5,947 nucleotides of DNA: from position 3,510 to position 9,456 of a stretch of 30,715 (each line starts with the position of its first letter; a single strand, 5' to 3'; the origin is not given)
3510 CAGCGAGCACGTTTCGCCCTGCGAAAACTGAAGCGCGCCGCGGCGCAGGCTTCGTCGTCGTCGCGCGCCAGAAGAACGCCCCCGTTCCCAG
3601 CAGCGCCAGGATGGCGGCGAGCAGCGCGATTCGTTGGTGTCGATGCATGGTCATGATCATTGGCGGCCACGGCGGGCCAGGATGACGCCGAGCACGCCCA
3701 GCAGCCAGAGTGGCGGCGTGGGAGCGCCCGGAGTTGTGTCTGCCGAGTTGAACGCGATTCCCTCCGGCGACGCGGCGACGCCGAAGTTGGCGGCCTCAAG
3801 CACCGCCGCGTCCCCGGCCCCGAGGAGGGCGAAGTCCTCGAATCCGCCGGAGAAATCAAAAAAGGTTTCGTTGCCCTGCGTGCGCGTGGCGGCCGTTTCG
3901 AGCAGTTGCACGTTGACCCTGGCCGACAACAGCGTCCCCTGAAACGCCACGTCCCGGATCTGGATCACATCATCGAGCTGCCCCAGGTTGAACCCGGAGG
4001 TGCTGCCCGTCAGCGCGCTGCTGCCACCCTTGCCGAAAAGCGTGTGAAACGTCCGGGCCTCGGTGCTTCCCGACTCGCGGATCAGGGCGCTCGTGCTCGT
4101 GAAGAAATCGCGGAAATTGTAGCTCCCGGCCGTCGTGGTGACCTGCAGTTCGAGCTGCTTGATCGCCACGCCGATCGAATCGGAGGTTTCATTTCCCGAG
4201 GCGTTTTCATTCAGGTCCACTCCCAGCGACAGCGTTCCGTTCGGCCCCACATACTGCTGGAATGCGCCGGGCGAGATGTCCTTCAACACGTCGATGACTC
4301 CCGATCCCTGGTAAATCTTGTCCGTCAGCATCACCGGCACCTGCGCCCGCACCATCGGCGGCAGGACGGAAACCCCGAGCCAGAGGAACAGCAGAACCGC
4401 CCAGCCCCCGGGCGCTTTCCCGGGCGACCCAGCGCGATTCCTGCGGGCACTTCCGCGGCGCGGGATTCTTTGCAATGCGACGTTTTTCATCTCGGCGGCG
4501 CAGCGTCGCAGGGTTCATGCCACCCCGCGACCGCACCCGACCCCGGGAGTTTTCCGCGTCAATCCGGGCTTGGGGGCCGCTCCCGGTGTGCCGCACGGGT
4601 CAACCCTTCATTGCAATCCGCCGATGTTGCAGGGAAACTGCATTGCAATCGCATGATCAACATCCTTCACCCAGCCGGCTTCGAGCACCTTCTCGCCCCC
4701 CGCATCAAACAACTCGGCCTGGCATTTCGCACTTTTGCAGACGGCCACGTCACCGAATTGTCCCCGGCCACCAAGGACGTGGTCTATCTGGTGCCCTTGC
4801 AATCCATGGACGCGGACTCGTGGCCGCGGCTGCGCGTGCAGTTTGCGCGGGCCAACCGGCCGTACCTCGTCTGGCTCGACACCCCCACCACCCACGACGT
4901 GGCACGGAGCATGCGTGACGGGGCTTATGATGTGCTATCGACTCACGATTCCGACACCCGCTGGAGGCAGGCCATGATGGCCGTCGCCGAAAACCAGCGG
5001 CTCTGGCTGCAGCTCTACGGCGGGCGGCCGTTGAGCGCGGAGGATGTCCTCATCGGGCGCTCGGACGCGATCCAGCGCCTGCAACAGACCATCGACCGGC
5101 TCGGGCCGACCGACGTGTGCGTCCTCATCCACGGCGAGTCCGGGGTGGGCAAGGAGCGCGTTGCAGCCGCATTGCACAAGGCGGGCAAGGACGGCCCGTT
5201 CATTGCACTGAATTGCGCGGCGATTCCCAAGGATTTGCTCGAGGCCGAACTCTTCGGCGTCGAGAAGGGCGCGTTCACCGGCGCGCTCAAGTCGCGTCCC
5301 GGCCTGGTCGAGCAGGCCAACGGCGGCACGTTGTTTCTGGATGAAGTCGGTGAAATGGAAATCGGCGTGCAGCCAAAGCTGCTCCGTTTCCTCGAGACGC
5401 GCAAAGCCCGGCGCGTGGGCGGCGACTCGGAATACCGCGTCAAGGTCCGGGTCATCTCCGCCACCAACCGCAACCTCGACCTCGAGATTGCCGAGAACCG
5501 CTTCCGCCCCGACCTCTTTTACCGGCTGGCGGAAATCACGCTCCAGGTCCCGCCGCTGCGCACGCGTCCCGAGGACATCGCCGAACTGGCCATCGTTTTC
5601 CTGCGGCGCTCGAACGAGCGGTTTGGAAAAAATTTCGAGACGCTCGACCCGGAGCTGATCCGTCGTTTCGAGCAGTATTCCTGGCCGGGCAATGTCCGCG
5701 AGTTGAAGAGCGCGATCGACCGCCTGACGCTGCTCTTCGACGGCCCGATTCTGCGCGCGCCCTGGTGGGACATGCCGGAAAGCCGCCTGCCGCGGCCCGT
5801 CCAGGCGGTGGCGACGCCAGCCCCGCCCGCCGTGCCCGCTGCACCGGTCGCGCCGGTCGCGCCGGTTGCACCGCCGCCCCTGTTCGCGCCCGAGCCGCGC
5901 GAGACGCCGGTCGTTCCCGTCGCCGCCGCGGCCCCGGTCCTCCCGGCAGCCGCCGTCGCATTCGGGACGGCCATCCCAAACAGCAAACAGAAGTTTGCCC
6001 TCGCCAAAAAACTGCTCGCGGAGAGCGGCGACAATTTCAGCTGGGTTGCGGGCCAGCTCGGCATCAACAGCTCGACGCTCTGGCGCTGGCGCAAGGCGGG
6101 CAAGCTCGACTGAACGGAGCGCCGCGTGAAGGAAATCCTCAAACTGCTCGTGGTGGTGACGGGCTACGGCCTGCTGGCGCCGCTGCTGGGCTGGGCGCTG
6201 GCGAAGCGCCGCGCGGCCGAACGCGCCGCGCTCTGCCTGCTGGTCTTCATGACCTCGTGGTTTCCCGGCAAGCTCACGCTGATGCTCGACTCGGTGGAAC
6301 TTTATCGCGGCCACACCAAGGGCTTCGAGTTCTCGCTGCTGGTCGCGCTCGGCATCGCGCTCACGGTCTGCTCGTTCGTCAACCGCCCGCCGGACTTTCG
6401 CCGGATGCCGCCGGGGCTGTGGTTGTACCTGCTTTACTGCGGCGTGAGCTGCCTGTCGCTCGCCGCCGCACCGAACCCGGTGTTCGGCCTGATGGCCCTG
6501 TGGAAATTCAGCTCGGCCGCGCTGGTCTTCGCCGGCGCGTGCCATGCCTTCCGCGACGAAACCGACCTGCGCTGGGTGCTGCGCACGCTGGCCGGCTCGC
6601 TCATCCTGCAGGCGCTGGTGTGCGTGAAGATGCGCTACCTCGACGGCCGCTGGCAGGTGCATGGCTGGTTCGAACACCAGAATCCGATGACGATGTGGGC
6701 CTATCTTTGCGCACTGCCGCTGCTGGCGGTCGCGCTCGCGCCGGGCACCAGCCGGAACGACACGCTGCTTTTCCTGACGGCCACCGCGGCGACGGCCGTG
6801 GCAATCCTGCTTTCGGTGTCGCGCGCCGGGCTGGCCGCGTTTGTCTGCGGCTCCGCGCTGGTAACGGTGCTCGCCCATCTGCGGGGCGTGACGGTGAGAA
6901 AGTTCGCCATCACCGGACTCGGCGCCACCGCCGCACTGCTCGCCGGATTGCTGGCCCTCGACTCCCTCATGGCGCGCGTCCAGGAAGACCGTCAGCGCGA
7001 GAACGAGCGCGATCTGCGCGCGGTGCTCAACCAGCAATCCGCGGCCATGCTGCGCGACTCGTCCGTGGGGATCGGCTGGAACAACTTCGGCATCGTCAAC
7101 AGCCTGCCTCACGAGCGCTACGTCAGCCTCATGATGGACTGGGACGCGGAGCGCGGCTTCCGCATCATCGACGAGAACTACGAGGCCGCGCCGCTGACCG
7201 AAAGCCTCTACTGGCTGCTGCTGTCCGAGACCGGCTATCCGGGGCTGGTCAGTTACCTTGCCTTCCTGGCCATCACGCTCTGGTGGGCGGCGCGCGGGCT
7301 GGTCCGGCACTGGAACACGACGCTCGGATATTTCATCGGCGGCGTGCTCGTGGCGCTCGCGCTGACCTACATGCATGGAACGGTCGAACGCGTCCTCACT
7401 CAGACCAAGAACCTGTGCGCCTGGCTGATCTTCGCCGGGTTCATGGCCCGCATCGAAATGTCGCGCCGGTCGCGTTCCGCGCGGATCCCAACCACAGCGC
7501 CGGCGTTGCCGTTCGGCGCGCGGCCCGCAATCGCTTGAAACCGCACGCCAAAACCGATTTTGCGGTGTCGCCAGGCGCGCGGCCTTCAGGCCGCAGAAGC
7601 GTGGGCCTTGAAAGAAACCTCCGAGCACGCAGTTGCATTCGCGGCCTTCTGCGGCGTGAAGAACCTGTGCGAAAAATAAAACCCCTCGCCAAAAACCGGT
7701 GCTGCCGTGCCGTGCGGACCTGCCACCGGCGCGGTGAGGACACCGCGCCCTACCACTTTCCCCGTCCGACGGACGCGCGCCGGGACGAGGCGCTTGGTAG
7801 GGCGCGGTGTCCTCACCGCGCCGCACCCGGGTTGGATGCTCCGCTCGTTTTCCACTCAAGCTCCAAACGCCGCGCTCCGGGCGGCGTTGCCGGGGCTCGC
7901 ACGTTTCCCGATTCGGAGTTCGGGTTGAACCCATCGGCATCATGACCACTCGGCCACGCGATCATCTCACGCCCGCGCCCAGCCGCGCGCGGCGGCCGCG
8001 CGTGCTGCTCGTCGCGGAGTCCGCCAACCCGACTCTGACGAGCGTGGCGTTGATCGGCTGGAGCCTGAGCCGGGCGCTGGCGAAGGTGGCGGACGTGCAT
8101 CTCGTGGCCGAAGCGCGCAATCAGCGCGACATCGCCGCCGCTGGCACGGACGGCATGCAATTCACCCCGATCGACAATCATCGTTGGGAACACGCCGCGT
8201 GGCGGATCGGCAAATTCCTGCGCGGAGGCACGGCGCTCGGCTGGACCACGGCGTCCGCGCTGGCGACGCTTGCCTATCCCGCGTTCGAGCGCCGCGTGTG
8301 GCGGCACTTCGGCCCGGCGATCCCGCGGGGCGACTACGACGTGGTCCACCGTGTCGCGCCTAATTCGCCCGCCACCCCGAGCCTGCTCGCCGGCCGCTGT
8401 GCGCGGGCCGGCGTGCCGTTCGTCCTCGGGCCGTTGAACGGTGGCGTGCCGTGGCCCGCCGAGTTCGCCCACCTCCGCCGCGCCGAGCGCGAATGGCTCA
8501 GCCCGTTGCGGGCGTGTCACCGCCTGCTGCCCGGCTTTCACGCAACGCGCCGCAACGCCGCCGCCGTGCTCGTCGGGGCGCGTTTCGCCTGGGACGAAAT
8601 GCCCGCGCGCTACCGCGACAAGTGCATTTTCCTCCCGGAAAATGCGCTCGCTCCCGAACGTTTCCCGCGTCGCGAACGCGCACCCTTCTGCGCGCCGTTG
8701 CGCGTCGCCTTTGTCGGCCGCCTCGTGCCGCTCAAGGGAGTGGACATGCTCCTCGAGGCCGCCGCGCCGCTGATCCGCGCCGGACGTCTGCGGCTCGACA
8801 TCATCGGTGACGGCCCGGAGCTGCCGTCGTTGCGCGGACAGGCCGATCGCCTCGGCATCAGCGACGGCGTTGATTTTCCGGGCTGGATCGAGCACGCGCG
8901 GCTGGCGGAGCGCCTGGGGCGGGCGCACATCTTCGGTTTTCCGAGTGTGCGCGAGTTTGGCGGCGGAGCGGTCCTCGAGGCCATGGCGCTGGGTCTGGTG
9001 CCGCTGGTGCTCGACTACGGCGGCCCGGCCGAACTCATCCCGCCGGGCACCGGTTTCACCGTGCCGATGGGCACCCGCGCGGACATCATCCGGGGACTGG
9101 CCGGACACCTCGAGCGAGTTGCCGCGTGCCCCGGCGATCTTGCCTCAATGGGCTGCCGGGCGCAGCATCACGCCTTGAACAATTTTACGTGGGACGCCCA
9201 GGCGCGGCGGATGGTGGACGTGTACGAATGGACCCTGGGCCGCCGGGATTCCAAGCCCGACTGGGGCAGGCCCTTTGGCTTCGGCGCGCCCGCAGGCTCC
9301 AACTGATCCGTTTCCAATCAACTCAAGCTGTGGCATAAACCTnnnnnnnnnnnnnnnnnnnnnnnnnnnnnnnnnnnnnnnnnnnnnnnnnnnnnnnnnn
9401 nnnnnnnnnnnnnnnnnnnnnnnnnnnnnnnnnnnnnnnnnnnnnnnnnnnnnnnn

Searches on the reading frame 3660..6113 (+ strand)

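Call 6: search_protein_families(library=pfam, proteins=[window:3660-6113:+], max_evalue=0.01)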
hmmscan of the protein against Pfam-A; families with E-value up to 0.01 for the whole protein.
window:3660-6113:+ (817 aa): 8 families
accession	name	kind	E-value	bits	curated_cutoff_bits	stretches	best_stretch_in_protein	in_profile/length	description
PF00158.32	Sigma54_activat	-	4.2e-62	209.2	20.2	1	464-628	1-167/168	Sigma-54 interaction domain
PF14532.12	Sigma54_activ_2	-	6.8e-20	72.2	25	1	465-633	1-138/138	Sigma-54 interaction domain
PF25601.1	AAA_lid_14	-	1.1e-17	64.1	27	1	634-699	1-66/87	AAA+ ATPase lid domain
PF07728.20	AAA_5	-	2.4e-06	28.1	22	1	488-605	2-124/139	AAA domain (dynein-related subfamily)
PF13191.12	AAA_16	-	3.8e-06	27.9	32.6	1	464-522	2-63/167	AAA ATPase domain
PF01078.27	Mg_chelatase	-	0.0002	21.3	20.3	1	541-603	93-157/207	Magnesium chelatase, subunit ChlI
PF13384.12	HTH_23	-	0.0031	17.7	24.6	0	782-813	10-40/50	Homeodomain-like domain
PF00004.35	AAA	-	0.005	17.7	21.2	0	488-610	1-116/131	ATPase family associated with various cellular activities (AAA)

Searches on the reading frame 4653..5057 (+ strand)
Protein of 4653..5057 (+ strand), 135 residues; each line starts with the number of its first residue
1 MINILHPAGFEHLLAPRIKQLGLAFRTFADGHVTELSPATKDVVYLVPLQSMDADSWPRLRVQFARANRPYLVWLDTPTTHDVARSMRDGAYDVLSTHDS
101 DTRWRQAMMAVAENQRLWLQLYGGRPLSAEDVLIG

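Call 69: search_protein_representatives(protein=window:4653-5057:+)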
Query: 135 residues. Proteins with E-value up to 0.001 (for the whole library): 40; up to 1e-10: 26; up to 1e-30: 0. The best 40 are listed.
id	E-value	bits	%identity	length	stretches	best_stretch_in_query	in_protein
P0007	2.0e-27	111.8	42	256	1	9-135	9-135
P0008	3.1e-27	111.2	45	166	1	16-135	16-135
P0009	2.0e-24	102.1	62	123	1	15-96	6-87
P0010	8.3e-23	96.9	41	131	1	15-129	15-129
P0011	1.7e-22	95.8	41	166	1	2-135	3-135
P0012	2.7e-22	95.2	40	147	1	4-135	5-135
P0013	9.5e-21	90.2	77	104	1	78-134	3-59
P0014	1.6e-18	83.0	36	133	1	1-125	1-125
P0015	2.7e-18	82.2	37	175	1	7-121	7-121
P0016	8.9e-18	80.6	45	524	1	14-126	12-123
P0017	1.5e-17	79.9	34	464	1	16-135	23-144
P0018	5.2e-17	78.1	47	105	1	39-124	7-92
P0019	6.7e-17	77.7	53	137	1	13-93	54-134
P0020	1.7e-16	76.4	39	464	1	18-127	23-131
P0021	1.7e-16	76.4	38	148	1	31-135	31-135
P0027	2.9e-15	72.4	37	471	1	16-135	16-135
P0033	1.8e-10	56.9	33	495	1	27-135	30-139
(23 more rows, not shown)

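Call 72: find_encoding_contigs(protein=P0017, flank=8000, max_places=3)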
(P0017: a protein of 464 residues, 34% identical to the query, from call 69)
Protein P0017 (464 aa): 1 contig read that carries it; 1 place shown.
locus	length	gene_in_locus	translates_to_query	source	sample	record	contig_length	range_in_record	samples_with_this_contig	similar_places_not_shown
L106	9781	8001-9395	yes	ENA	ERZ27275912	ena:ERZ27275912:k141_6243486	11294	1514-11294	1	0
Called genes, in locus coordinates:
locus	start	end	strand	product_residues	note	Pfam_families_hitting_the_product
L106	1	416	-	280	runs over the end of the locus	PF11736:DUF3299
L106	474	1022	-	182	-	-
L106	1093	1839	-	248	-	PF00106:adh_short, PF08659:KR, PF13561:adh_short_C2, PF23441:SDR (weak)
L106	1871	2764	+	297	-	PF00005:ABC_tran, PF13304:AAA_21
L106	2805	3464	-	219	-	PF04264:YceI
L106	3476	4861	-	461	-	PF01408:GFO_IDH_MocA, PF03447:NAD_binding_3 (weak), PF02894:GFO_IDH_MocA_C, PF22725:GFO_IDH_MocA_C3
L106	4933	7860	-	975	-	PF07701:HNOBA, PF00989:PAS, PF08448:PAS_4, PF13426:PAS_9, PF00512:HisKA, PF02518:HATPase_c, PF00072:Response_reg, PF01627:Hpt, +1 more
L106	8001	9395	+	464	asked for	PF00158:Sigma54_activat, PF14532:Sigma54_activ_2, PF07724:AAA_2 (faint), PF07728:AAA_5, PF25601:AAA_lid_14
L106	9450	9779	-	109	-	?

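Call 73: find_encoding_contigs(protein=P0027, flank=8000, max_places=3)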
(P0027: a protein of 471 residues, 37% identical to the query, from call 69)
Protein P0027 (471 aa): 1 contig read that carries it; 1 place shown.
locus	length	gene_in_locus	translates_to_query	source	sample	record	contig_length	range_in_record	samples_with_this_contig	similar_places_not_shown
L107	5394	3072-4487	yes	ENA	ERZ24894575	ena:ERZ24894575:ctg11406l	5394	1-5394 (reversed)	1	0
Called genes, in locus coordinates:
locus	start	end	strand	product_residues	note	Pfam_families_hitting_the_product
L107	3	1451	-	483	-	?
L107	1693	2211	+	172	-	PF00578:AhpC-TSA, PF08534:Redoxin, PF13905:Thioredoxin_8 (weak)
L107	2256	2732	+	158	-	PF00578:AhpC-TSA, PF08534:Redoxin, PF00085:Thioredoxin, PF13098:Thioredoxin_2 (faint), PF13905:Thioredoxin_8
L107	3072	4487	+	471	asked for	PF00158:Sigma54_activat, PF14532:Sigma54_activ_2, PF01078:Mg_chelatase (faint), PF07728:AAA_5, PF25601:AAA_lid_14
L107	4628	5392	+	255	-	?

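Call 74: find_encoding_contigs(protein=P0020, flank=8000, max_places=3)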
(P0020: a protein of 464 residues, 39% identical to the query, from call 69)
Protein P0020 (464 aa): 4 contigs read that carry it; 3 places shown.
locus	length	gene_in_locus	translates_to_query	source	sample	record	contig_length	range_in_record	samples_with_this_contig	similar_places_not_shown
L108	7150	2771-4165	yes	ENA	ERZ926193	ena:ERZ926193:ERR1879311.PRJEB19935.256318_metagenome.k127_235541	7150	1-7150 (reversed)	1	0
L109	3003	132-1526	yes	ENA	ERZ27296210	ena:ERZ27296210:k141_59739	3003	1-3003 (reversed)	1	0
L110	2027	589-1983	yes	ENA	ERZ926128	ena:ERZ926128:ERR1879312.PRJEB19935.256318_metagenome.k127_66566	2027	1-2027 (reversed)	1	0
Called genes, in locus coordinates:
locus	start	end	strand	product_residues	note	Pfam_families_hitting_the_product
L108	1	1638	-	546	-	?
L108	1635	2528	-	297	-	PF13448:DUF4114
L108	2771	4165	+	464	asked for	PF00158:Sigma54_activat, PF13191:AAA_16 (weak), PF14532:Sigma54_activ_2, PF07728:AAA_5, PF25601:AAA_lid_14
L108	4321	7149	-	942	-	?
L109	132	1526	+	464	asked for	PF00158:Sigma54_activat, PF13191:AAA_16 (weak), PF14532:Sigma54_activ_2, PF07728:AAA_5, PF25601:AAA_lid_14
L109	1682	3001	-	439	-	?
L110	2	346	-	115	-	?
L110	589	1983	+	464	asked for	PF00158:Sigma54_activat, PF13191:AAA_16 (weak), PF14532:Sigma54_activ_2, PF07728:AAA_5, PF25601:AAA_lid_14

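Call 75: find_encoding_contigs(protein=P0033, flank=8000, max_places=3)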
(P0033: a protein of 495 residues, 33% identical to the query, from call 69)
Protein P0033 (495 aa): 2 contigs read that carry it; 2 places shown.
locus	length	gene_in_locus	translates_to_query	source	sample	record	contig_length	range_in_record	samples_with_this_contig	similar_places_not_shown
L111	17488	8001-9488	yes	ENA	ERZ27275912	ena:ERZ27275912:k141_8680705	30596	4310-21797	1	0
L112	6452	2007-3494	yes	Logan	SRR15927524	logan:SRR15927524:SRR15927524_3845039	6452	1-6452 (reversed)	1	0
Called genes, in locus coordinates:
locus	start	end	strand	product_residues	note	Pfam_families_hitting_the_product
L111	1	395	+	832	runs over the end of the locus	PF04851:ResIII (weak), PF00270:DEAD, PF00271:Helicase_C, PF19306:WHD_Lhr, PF08494:DEAD_assoc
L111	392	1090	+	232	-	-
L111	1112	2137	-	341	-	PF17773:UPF0176_N, PF00581:Rhodanese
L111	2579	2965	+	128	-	-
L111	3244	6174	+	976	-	PF13491:FtsK_4TM, PF17854:FtsK_alpha, PF01580:FtsK_SpoIIIE, PF09397:FtsK_gamma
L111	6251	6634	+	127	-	-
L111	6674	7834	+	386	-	PF00034:Cytochrom_C (faint)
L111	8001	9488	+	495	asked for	PF00158:Sigma54_activat, PF14532:Sigma54_activ_2, PF07728:AAA_5, PF25601:AAA_lid_14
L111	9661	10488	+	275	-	PF00106:adh_short, PF23441:SDR (weak), PF13561:adh_short_C2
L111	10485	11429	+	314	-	PF00480:ROK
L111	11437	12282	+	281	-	PF13580:SIS_2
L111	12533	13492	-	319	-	PF08450:SGL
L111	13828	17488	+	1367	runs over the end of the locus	PF17892:Cadherin_5 (weak), PF17963:Big_9, PF17803:Cadherin_4 (weak), PF17892:Cadherin_5, PF17963:Big_9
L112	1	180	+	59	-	?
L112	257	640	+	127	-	-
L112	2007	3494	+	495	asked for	PF00158:Sigma54_activat, PF14532:Sigma54_activ_2, PF07728:AAA_5, PF25601:AAA_lid_14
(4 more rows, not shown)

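Call 76: find_encoding_contigs(protein=P0016, flank=8000, max_places=3)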
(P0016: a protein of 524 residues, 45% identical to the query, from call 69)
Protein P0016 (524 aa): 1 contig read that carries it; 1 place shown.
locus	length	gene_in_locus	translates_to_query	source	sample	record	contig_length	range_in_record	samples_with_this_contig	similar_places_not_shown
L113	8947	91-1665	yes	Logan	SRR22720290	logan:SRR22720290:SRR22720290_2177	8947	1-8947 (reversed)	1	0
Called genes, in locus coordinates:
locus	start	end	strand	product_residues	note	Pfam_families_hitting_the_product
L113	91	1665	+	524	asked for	PF00158:Sigma54_activat, PF14532:Sigma54_activ_2, PF07728:AAA_5, PF25601:AAA_lid_14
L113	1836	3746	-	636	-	PF00703:Glyco_hydro_2 (weak), PF02836:Glyco_hydro_2_C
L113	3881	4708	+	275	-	PF02311:AraC_binding, PF00165:HTH_AraC (faint), PF12833:HTH_18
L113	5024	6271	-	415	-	PF16257:UxaE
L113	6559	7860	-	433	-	PF01408:GFO_IDH_MocA, PF02894:GFO_IDH_MocA_C, PF22725:GFO_IDH_MocA_C3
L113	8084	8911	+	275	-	PF12833:HTH_18, PF00165:HTH_AraC (weak)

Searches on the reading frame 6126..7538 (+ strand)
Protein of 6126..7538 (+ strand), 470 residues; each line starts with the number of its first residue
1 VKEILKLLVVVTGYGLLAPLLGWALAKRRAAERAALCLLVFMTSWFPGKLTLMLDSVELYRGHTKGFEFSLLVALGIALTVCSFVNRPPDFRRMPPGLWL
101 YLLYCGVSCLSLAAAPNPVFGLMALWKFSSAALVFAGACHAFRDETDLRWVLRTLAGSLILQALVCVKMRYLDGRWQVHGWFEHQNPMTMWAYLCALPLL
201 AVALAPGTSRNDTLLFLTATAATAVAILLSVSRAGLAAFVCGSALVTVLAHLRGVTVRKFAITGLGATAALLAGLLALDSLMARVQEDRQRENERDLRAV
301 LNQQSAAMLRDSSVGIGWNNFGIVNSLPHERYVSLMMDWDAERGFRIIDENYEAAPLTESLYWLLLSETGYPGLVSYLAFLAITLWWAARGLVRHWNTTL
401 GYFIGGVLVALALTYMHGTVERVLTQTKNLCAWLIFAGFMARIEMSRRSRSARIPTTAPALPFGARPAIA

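Call 6: search_protein_families(library=pfam, proteins=[window:6126-7538:+], max_evalue=0.01)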
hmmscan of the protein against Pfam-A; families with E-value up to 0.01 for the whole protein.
window:6126-7538:+ (470 aa): 2 families
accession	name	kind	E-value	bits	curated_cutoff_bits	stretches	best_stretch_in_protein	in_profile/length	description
PF04932.20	Wzy_C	-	4e-07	30.4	31.7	1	220-377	3-148/149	O-Antigen ligase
PF18142.6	SLATT_fungal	-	4.3e-05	24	26.5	1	235-310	23-96/121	SMODS and SLOG-associating 2TM effector domain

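Call 14: search_protein_families(library=ncbifam, proteins=[window:6126-7538:+], max_evalue=0.01)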
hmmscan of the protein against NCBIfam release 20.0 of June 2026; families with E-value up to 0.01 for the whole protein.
window:6126-7538:+ (470 aa): 1 family
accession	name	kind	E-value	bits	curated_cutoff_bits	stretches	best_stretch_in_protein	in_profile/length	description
NF033635.1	SLATT_fungal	domain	4.7e-05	23.3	35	1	236-305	29-94/128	SLATT domain-containing protein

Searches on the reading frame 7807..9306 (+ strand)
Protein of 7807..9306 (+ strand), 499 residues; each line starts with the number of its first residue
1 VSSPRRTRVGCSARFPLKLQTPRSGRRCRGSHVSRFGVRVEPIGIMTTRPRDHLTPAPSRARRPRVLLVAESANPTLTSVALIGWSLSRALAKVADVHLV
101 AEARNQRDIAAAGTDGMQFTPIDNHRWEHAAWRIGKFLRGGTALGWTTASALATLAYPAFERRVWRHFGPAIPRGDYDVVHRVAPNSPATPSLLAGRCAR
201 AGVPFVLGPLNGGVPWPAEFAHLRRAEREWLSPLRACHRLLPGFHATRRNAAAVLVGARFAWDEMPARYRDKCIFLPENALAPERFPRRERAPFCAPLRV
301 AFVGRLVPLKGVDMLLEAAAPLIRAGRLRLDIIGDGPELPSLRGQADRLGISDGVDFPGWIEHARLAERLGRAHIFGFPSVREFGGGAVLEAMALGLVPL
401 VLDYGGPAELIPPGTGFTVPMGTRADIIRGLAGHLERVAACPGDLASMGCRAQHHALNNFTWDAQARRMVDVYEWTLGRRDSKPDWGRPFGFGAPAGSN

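Call 6: search_protein_families(library=pfam, proteins=[window:7807-9306:+], max_evalue=0.01)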
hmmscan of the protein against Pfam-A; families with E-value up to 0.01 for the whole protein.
window:7807-9306:+ (499 aa): 4 families
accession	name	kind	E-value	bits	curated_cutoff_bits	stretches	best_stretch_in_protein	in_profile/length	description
PF00534.26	Glycos_transf_1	-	2.3e-25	89.6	26.4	1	299-431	17-152/172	Glycosyl transferases group 1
PF13692.12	Glyco_trans_1_4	-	1.5e-24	87.3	27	1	299-431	3-136/142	Glycosyl transferases group 1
PF20706.3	GT4-conflict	-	0.00018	21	26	1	287-412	187-321/385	Family 4 Glycosyltransferase in conflict systems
PF13524.12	Glyco_trans_1_2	-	0.00093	19.6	25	1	326-470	13-143/144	Glycosyl transferase-like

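Call 14: search_protein_families(library=ncbifam, proteins=[window:7807-9306:+], max_evalue=0.01)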
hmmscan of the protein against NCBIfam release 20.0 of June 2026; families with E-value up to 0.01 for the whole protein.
window:7807-9306:+ (499 aa): 21 families
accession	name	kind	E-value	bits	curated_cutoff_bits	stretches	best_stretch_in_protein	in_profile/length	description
NF041879.1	EPS_EpsH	equivalog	4e-148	493.8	800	1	63-490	1-429/431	exopolysaccharide biosynthesis glycosyltransferase EpsH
NF041876.1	EPS_EpsE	equivalog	7.1e-19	68.3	400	1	296-467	213-387/389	exopolysaccharide biosynthesis GT4 family glycosyltransferase EpsE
TIGR03088.1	stp2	hypoth_equivalog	6.4e-15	55.1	409.05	1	297-476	194-373/374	TIGR03088 family PEP-CTERM/XrtA system glycosyltransferase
TIGR03449.1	mycothiol_MshA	equivalog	7.6e-13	48.1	462.5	1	300-475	223-402/406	D-inositol-3-phosphate glycosyltransferase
TIGR04063.1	stp3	hypoth_equivalog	1.2e-11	44.2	442.05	1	300-475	216-394/397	TIGR04063 family PEP-CTERM/XrtA system glycosyltransferase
TIGR03999.1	thiol_BshA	equivalog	5.3e-10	38.8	273.7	1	307-473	209-370/375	N-acetyl-alpha-D-glucosaminyl L-malate synthase BshA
TIGR02149.1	glgA_Coryne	subfamily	9.4e-10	38.1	302.4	1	300-474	207-388/391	glycogen synthase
TIGR02095.1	glgA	subfamily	5.2e-09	35.3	328.45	1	300-474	297-475/477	glycogen/starch synthase, ADP-glucose type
NF038295.1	EPS_HpsP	equivalog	2.2e-08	33.5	550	1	177-474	93-385/388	hormogonium polysaccharide biosynthesis glycosyltransferase HpsP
TIGR04047.1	MSMEG_0565_glyc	hypoth_equivalog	9e-08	31.6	259.85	1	351-474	254-372/373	MSMEG_0565 family glycosyltransferase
NF047684.1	TeichurnBiosyTuaC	equivalog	8.3e-07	28.2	550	1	300-411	222-328/391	teichuronic acid biosynthesis protein TuaC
TIGR04005.1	wcaL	equivalog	8.8e-07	28.1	537.6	1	284-423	209-356/406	colanic acid biosynthesis glycosyltransferase WcaL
NF001901.0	PRK00654.1-5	equivalog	1.1e-06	27.5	649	1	300-480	319-495/502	glycogen synthase GlgA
NF053787.1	GlcN_PG_synth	equivalog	1.8e-06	27.1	480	1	301-474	201-357/361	N-acetylglucosaminyl phosphatidylglycerol synthase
TIGR04348.1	TIGR04348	equivalog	0.00027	20.1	300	1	256-397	101-237/310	selenoneine biosynthesis selenosugar synthase SenB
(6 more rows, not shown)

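Call 90: search_protein_families(library=pfam, proteins=[window:7990-9306:+], max_evalue=0.001)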
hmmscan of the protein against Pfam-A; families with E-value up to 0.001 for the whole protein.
window:7990-9306:+ (438 aa): 4 families
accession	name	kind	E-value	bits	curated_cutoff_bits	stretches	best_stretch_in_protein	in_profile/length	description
PF00534.26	Glycos_transf_1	-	1.7e-25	90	26.4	1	238-370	17-152/172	Glycosyl transferases group 1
PF13692.12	Glyco_trans_1_4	-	1.2e-24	87.7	27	1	238-370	3-136/142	Glycosyl transferases group 1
PF20706.3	GT4-conflict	-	0.00012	21.6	26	1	226-351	187-321/385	Family 4 Glycosyltransferase in conflict systems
PF13524.12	Glyco_trans_1_2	-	0.00061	20.2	25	0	265-409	13-143/144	Glycosyl transferase-like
